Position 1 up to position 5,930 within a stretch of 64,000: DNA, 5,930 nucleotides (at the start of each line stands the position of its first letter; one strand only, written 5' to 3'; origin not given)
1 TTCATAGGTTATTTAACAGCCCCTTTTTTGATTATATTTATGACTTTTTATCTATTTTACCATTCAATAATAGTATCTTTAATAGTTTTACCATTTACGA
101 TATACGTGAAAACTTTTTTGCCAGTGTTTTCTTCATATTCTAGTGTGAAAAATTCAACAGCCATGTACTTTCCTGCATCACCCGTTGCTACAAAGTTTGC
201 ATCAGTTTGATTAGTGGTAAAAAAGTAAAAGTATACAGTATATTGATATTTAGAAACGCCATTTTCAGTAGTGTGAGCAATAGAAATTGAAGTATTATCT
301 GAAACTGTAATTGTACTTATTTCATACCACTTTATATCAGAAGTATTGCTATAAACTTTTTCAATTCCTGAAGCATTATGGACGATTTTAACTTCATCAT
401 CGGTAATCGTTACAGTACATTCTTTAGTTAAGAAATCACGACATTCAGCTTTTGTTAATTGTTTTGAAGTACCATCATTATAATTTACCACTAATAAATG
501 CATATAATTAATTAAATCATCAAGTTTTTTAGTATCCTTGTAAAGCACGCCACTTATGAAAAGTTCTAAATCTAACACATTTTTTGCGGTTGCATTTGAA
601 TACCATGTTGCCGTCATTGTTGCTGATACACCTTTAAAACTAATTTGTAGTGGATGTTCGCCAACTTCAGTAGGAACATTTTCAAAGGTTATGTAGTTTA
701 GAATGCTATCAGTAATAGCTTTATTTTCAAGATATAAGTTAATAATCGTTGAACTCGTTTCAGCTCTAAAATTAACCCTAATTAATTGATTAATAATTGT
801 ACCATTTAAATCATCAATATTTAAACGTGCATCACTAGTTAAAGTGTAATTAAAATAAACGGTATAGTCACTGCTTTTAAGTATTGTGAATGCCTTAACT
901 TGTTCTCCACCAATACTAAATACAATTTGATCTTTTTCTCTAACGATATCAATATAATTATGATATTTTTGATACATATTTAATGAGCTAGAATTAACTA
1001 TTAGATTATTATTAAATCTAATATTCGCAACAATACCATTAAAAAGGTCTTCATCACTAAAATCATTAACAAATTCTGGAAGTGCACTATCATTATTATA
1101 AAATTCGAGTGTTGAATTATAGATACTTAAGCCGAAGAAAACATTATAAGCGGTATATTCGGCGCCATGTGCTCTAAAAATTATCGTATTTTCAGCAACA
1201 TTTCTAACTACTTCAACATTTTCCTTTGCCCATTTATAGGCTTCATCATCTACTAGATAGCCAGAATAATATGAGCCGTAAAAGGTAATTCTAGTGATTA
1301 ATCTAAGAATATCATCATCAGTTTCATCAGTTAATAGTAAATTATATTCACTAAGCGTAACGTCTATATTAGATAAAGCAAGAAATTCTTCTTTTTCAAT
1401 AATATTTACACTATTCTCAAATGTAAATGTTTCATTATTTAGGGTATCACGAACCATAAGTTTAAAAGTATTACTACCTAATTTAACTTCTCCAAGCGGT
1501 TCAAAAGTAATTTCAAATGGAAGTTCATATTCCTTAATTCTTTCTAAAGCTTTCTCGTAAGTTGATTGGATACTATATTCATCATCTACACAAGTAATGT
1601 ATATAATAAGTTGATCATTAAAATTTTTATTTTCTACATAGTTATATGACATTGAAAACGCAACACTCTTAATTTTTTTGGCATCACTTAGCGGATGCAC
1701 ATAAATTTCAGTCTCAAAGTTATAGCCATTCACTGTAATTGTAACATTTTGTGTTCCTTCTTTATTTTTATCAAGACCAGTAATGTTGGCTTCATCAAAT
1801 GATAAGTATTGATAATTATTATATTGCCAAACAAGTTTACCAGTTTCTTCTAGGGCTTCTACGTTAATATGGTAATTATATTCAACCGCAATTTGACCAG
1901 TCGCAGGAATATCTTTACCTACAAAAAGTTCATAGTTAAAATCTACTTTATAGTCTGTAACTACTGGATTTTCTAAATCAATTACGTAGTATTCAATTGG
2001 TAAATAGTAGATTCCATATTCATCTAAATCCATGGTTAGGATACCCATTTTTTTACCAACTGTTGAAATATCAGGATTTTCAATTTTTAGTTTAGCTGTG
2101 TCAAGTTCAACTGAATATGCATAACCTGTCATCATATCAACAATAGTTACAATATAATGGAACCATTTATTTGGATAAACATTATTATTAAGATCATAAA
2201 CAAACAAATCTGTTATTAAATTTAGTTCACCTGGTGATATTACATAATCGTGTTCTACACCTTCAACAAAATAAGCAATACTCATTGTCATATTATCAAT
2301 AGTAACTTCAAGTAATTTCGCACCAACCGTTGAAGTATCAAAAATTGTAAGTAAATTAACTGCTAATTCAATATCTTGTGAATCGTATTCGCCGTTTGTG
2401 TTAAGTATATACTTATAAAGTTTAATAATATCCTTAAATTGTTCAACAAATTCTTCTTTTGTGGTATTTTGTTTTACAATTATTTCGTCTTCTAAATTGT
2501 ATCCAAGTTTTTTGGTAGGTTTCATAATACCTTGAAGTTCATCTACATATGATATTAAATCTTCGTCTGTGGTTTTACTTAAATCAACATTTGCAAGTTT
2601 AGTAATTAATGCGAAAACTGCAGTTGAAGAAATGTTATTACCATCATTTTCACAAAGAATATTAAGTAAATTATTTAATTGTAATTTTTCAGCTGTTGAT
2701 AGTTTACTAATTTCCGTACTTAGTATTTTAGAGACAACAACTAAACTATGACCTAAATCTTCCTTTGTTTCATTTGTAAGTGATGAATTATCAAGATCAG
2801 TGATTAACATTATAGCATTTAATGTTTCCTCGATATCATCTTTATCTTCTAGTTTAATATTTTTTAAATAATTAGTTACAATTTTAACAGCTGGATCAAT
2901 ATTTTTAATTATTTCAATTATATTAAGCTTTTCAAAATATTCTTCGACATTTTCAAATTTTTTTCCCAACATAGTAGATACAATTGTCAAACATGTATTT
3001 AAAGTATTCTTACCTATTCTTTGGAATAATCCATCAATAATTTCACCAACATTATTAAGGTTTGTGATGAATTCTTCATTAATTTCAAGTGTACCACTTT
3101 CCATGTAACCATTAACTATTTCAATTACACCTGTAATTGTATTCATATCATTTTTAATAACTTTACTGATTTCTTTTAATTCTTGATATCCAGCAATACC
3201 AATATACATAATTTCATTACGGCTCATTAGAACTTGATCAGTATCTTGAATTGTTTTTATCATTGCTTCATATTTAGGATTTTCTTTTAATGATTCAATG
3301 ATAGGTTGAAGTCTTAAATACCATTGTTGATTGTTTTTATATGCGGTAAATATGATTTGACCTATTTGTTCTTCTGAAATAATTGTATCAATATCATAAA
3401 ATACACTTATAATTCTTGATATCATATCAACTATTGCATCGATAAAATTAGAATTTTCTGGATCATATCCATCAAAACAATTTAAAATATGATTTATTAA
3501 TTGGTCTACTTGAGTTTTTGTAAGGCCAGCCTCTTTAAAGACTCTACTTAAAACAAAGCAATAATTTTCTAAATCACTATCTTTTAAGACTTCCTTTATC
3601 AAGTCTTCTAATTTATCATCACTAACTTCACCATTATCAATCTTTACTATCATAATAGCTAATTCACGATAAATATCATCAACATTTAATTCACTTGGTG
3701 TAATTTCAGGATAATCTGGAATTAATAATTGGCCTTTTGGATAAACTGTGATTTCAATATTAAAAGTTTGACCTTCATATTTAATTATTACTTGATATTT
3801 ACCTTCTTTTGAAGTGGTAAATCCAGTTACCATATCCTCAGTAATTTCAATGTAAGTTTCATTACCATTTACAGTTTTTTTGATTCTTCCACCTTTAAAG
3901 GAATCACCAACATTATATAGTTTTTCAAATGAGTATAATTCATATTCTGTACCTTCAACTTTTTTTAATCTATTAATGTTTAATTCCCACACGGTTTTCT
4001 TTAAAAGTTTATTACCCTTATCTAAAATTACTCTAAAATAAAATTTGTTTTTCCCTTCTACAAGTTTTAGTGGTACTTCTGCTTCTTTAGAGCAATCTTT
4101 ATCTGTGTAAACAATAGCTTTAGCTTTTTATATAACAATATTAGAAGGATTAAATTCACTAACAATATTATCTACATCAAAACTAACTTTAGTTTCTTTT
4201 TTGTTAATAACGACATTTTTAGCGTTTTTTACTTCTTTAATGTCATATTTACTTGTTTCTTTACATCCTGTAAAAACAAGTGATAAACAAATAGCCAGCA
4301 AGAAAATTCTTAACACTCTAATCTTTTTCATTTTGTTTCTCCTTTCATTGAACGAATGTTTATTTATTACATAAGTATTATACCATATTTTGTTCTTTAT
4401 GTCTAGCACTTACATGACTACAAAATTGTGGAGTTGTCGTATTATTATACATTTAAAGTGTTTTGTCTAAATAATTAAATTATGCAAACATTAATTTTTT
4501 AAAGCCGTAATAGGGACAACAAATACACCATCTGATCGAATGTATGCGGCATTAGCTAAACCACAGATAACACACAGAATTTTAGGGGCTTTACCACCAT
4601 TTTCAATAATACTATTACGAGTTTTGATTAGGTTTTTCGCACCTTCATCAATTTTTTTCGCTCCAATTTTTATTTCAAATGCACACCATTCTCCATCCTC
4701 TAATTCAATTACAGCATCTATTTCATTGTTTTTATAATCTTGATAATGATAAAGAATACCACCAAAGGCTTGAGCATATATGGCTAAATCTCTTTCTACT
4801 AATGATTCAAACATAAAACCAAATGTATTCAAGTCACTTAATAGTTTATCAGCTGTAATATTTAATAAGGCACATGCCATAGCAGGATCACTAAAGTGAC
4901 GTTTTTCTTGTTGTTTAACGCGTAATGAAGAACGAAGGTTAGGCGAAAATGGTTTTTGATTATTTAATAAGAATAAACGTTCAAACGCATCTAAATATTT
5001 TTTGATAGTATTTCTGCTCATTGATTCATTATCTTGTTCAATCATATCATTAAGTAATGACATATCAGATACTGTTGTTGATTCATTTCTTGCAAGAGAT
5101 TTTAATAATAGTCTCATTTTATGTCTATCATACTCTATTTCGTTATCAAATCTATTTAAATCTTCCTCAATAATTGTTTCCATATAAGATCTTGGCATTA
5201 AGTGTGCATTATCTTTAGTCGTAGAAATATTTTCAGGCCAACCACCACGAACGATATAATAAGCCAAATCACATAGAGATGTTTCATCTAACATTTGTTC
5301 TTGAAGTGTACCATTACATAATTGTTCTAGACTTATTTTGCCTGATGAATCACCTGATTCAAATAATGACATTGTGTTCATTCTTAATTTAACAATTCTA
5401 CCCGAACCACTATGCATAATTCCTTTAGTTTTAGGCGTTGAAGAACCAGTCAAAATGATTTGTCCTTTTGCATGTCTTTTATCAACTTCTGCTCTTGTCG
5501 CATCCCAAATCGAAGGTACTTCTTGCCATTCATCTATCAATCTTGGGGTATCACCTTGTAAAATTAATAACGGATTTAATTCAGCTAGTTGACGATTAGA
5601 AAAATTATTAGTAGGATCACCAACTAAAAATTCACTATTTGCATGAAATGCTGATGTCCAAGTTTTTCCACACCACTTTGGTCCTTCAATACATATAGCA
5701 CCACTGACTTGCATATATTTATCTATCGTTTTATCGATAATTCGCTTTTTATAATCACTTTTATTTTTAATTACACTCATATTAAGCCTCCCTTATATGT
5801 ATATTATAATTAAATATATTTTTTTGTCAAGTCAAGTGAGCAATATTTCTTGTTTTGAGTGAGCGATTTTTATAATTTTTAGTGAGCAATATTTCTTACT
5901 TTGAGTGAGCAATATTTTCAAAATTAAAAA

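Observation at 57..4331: Giant surface lipoprotein gene split by a single in-frame TAA directly after the signal-peptide module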

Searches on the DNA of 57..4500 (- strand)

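Call 73: search_dna_similar(query=window:57-4500:-, collection=plasmids, mode=near, max_rows=5)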
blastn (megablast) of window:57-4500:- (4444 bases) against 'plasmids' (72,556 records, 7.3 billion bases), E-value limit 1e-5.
No match.
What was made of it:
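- Tried and rejected: No match (call 73).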

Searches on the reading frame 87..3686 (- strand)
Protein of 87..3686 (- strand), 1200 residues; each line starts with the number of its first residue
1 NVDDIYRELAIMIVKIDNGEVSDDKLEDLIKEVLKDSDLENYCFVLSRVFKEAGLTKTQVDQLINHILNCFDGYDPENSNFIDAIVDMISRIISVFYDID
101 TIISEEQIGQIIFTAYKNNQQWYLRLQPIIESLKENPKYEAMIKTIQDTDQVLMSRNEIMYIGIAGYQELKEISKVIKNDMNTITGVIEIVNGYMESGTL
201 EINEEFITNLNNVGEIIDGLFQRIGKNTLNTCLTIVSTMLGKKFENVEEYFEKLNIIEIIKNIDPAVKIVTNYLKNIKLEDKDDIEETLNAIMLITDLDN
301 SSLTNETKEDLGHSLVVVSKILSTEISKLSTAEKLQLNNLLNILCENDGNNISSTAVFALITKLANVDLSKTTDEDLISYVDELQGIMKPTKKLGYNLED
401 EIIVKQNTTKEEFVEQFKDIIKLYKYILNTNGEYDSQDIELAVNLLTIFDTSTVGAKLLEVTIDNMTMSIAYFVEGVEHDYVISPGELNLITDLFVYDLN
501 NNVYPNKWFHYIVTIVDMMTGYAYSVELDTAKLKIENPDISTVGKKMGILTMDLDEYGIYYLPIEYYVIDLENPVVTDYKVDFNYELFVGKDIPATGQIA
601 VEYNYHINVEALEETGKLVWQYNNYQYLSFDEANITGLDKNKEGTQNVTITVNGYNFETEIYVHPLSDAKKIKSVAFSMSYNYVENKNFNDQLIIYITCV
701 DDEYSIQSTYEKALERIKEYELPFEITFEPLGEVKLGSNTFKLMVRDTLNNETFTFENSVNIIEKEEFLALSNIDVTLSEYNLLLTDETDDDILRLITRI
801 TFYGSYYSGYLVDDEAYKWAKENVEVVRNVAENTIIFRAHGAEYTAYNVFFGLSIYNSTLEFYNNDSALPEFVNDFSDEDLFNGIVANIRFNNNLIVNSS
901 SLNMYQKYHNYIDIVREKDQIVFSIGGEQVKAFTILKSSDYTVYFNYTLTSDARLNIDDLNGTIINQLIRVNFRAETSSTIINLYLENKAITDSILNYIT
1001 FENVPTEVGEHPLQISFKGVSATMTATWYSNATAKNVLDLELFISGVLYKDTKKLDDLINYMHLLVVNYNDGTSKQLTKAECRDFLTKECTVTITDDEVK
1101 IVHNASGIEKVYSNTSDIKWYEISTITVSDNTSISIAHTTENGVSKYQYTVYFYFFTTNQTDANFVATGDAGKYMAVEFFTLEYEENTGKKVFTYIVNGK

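Call 59: predict_structure(alignment_id=A3)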
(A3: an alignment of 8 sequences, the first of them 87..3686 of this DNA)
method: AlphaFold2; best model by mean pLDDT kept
length: 1200 residues; sequences in the alignment: 8
mean_pLDDT: 71.0   pTM: 0.34
mean pLDDT of the five models: 71.0, 69.4, 65.7, 65.6, 65.2
residues with pLDDT >= 90: 117; 70-90: 648; 50-70: 198; < 50: 237
segments of 3 or more residues with pLDDT < 50: 53-55, 70-266, 347-350, 1032-1035, 1140-1145, 1184-1200
pLDDT, mean of each block of 10 residues (from residue 1): 69 66 73 64 58 56 56 41 37 39 42 38 34 39 37 36 42 44 42 38 44 40 39 37 32 30 43 59 70 62 69 83 78 66 53 69 84 85 75 69 79 85 78 73 84 69 75 60 60 81 78 67 71 85 84 82 83 78 84 84 76 68 75 89 90 86 87 89 82 87 88 87 90 88 90 90 86 84 65 87 84 88 89 86 85 82 84 90 90 78 84 89 88 90 88 73 81 86 86 84 71 86 78 63 80 82 82 69 81 86 83 77 77 69 55 76 75 74 46 37
secondary structure, 60 per line:
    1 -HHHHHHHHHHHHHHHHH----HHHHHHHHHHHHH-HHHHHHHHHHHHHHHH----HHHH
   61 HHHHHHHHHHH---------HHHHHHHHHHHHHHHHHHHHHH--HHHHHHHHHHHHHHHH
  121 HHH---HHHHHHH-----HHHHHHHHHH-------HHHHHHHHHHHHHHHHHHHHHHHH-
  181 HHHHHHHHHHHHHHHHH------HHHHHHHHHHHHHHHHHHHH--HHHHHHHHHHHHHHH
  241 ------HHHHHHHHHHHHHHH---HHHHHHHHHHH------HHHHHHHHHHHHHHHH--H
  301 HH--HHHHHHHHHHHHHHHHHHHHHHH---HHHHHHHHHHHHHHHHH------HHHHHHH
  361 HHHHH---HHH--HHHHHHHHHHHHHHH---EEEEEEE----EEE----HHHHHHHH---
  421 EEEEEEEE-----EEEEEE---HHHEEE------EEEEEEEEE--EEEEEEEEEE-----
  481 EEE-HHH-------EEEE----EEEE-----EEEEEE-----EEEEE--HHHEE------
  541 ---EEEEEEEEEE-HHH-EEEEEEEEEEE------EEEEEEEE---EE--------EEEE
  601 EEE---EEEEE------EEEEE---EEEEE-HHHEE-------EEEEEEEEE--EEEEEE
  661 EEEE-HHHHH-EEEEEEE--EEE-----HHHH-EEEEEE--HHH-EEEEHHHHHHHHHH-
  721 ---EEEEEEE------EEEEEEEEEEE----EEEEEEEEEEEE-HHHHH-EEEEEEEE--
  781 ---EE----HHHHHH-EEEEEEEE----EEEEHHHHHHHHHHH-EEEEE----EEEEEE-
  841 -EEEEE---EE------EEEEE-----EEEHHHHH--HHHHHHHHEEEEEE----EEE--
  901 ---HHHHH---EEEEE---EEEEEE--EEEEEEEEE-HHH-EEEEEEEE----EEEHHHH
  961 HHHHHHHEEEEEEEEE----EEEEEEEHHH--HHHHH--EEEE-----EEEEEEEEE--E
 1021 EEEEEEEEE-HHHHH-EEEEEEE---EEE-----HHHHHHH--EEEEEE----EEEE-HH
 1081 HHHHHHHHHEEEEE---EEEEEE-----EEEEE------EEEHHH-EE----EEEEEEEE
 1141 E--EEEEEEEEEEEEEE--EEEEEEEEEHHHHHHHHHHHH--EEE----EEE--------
elements in order (helices of 4 or more, strands of 3 or more residues): H2-18 H23-35 H37-52 H57-71 H81-102 H105-123 H127-133 H139-148 H156-179 H181-197 H204-223 H226-240 H247-261 H265-275 H282-297 H305-327 H331-347 H354-365 H374-388 E392-398 E403-405 H410-417 E421-428 E434-439 E446-448 E455-463 E466-475 E481-483 E495-498 E503-506 E512-517 E523-527 E544-553 E559-569 E576-583 E597-603 E607-611 E618-622 E626-630 E644-652 E655-664 H666-670 E672-678 E681-683 H689-692 E694-699 E706-709 H710-719 E724-730 E737-747 E752-763 H765-769 E771-778 H790-795 E797-804 E809-812 H813-823 E825-829 E834-839 E842-846 E858-862 E868-870 H871-875 H878-885 E886-891 E896-898 H904-908 E912-916 E920-925 E928-936 E942-949 E954-956 H957-967 E968-976 E981-987 H993-997 E1000-1003 E1009-1017 E1020-1029 H1031-1035 E1037-1043 E1047-1049 H1055-1061 E1064-1069 E1074-1077 H1079-1089 E1090-1094 E1098-1103 E1109-1113 E1120-1122 E1133-1141 E1144-1157 E1160-1168 H1169-1180 E1183-1185 E1190-1192
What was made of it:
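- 2517..3686 (-): All-alpha region (about residues 216-605), specific to this family. AlphaFold secondary structure is helical, with confidence low for residues 285-481 (call 59).
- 60..2516 (-): About 800 residues of consecutive beta-rich, Ig-like domains. AlphaFold pLDDT is mostly 70-90 (call 59).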

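Call 61: fold_search(model_id=the predicted structure, library=pdb)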
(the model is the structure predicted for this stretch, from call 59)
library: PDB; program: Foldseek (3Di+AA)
matches with E <= 10: 712; with E <= 0.001: 56
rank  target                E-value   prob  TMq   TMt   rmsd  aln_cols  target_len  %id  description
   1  7r5k_10               1.4e-07  1.00  0.10  0.08  54.2      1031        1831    7  Human nuclear pore complex (constricted) (released 2022-06-22)
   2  5ftx                  3.8e-07  0.99  0.08  0.12  38.5       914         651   10  Structure of surface layer protein SbsC, domains 4-9 (released 2017-02-22)
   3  9ba4_A                4.1e-06  0.99  0.12  0.14  44.1       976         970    7  Full-length cross-linked Contactin 2 (CNTN2) (released 2024-07-17)
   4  4aq1_C                9.2e-06  0.97  0.08  0.14  31.2       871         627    9  Structure of the SbsB S-layer protein of Geobacillus stearothermophilus PV72p2 in complex with nanobody KB6 (released 2012-06-13)
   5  5t9t_B                2.5e-05  0.85  0.06  0.12  58.1       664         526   10  Protocadherin Gamma B2 extracellular cadherin domains 1-5 (released 2016-10-19)
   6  5szo_B                2.7e-05  0.99  0.08  0.16  32.9       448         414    8  Protocadherin Gamma B7 extracellular cadherin domains 1-4 P41212 crystal form (released 2016-10-19)
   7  5t9t_A                3.1e-05  0.97  0.07  0.13  49.1       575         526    9  Protocadherin Gamma B2 extracellular cadherin domains 1-5 (released 2016-10-19)
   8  7a7d_a                3.1e-05  0.84  0.06  0.12  38.4       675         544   10  Cadherin fit into cryo-ET map (released 2020-12-23)
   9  8s3o_A                3.5e-05  0.93  0.09  0.09  34.2       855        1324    8  Structure of native human CD109 (released 2025-03-05)
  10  4yfd_A                4.1e-05  0.96  0.07  0.13  30.8       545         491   11  Crystal structure PTP delta Ig1-Fn2 in complex with IL-1RAcP (released 2015-05-06)
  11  7ok5_B                5.8e-05  0.91  0.08  0.12  23.9       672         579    7  Crystal structure of mouse neurofascin 155 immunoglobulin domains (released 2022-12-14)
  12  7som_D                5.8e-05  0.89  0.10  0.08  41.2      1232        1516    7  Ciliary C2 central pair apparatus isolated from Chlamydomonas reinhardtii (released 2022-04-13)
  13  8q6t_I                6.1e-05  0.57  0.06  0.07  69.1       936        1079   10  Helical reconstruction of the relaxed thick filament from FIB milled left ventricular mouse myofibrils (released 2023-11-01)
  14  5szl_C                6.9e-05  0.96  0.06  0.14  31.8       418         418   10  Protocadherin gamma A1 extracellular cadherin domains 1-4 (released 2016-10-19)
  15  7ol4_D                7.5e-05  0.91  0.09  0.14  27.0       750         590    7  Mouse contactin-1 neurofascin-155 immunoglobulin domains adhesion complex (released 2022-12-14)
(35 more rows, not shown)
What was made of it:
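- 60..2516 (-): Foldseek matches S-layer proteins SbsC and SbsB, cadherins and invasin, with low TM-scores (call 61).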

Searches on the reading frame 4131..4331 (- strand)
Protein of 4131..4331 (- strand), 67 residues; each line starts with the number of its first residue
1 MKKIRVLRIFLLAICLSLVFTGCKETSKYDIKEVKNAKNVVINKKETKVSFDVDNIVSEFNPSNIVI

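Call 14: list_cluster_members(proteins=[P0004, window:4131-4331:-, P0002, P0005])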
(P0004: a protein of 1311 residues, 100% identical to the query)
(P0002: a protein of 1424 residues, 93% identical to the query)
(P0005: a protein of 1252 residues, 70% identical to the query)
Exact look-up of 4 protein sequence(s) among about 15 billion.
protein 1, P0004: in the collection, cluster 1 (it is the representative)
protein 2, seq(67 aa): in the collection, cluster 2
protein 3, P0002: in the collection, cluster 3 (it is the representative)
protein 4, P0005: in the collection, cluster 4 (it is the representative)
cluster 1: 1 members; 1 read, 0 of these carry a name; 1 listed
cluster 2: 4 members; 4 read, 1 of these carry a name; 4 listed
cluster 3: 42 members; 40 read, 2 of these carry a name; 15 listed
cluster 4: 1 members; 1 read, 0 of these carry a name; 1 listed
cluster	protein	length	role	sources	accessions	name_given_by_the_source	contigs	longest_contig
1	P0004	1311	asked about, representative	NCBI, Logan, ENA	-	-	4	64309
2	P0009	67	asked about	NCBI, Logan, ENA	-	-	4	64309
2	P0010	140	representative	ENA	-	-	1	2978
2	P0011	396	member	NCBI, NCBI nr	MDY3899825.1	MAG: bacterial Ig-like domain-containing protein, partial [Bacilli bacterium] | bacterial Ig-like domain-containing protein [Bacilli bacterium]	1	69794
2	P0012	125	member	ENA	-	-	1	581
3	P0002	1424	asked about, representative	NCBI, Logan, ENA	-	-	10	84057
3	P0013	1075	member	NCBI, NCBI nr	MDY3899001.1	MAG: hypothetical protein SOZ32_02135, partial [Bacilli bacterium] | hypothetical protein [Bacilli bacterium]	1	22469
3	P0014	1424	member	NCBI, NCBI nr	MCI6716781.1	MAG: bacterial Ig-like domain-containing protein [Mollicutes bacterium] | bacterial Ig-like domain-containing protein [Mollicutes bacterium]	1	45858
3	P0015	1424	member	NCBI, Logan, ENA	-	-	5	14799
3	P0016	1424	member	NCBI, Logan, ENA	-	-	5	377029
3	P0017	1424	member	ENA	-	-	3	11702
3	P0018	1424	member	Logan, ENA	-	-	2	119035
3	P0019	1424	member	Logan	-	-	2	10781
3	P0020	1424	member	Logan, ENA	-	-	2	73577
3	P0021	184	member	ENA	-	-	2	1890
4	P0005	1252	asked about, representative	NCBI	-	-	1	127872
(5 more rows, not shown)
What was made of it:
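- Closest known: Pfam Big_3. Same: NCBI names relatives 'bacterial Ig-like domain-containing protein' (call 14).
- The split 67-aa and 1311-aa products are also listed from NCBI and Logan (call 14).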

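Call 20: find_encoding_contigs(protein=P0009, flank=1000, max_places=10)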
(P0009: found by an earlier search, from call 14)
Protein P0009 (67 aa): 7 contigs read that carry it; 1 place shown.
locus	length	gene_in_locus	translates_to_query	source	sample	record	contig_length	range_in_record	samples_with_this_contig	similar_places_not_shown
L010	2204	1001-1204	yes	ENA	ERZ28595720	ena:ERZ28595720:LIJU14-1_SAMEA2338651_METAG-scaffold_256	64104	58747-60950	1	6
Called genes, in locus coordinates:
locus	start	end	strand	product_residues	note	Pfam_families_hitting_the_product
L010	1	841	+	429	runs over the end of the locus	PF13173:AAA_14, PF13635:DUF4143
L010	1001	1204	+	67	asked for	-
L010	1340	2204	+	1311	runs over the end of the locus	PF07523:Big_3 (faint)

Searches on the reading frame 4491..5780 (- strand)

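Call 50: search_protein_families(library=pfam, proteins=[window:4491-5780:-], max_evalue=0.00001)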
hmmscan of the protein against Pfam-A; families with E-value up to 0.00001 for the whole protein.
window:4491-5780:- (429 aa): 2 families
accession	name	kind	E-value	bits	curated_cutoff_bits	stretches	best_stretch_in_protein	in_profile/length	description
PF13635.12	DUF4143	-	3.6e-31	108.5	28.1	1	207-372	3-159/160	Domain of unknown function (DUF4143)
PF13173.12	AAA_14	-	2.7e-11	44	27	1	28-141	4-127/129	AAA domain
